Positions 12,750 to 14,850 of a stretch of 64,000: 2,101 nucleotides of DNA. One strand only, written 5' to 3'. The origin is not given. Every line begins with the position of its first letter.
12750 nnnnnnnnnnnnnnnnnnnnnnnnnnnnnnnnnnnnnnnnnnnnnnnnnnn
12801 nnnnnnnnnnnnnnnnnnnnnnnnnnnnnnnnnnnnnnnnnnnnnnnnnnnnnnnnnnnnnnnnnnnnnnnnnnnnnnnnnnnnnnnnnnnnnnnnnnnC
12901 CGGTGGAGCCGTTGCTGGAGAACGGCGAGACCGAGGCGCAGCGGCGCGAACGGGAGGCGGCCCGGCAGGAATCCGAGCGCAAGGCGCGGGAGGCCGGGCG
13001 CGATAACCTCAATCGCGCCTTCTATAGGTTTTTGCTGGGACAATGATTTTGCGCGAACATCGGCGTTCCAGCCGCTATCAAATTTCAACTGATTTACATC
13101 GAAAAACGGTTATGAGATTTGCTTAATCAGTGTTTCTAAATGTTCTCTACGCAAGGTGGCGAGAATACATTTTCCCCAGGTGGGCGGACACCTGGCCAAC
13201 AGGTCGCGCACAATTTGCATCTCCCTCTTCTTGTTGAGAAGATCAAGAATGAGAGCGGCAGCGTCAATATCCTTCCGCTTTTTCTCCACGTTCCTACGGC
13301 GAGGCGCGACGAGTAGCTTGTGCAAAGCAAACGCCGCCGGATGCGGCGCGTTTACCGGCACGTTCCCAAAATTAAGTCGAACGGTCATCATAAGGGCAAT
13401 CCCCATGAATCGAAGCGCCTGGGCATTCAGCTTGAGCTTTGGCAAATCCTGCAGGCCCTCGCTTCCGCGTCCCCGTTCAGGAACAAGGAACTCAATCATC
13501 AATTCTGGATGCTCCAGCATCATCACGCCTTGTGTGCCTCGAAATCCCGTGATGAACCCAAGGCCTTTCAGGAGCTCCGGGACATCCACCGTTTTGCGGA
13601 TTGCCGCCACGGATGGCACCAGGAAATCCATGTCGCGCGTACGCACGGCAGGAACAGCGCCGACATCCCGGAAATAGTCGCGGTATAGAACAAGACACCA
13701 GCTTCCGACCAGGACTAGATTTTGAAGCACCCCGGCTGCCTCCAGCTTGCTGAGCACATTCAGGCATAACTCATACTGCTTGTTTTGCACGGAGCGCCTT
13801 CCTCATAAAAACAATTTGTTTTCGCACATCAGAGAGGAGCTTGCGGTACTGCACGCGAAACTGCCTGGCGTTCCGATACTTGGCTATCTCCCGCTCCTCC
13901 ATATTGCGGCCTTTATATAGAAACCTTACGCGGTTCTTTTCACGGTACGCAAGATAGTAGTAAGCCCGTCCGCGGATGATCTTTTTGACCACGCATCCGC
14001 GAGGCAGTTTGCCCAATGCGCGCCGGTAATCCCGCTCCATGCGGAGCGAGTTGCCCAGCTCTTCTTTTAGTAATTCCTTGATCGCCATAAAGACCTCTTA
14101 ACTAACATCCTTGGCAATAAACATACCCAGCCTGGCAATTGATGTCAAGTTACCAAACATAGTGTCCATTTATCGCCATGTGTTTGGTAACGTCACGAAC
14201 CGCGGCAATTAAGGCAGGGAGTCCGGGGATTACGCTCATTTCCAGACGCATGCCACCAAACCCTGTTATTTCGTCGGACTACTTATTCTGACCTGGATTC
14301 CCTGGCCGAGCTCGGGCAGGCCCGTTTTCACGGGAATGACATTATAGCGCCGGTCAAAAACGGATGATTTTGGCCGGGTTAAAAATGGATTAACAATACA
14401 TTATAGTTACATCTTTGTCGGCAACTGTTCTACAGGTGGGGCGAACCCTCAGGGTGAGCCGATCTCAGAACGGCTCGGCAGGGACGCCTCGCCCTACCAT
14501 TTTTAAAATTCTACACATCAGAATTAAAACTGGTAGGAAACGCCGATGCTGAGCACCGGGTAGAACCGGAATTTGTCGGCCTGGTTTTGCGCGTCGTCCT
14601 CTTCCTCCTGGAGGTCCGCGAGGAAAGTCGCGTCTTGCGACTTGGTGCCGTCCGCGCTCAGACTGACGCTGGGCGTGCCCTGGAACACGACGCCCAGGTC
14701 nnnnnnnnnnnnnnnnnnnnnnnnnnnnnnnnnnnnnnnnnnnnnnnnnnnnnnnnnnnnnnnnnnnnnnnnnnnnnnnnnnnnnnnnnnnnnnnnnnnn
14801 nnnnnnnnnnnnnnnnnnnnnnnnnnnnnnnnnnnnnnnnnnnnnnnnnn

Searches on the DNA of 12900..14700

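Call 68: search_rna_families(source=window, start=12900, end=14700, threshold=evalue, max_evalue=1)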
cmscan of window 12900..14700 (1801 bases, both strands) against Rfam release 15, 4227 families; matches with E-value up to 1: 0.
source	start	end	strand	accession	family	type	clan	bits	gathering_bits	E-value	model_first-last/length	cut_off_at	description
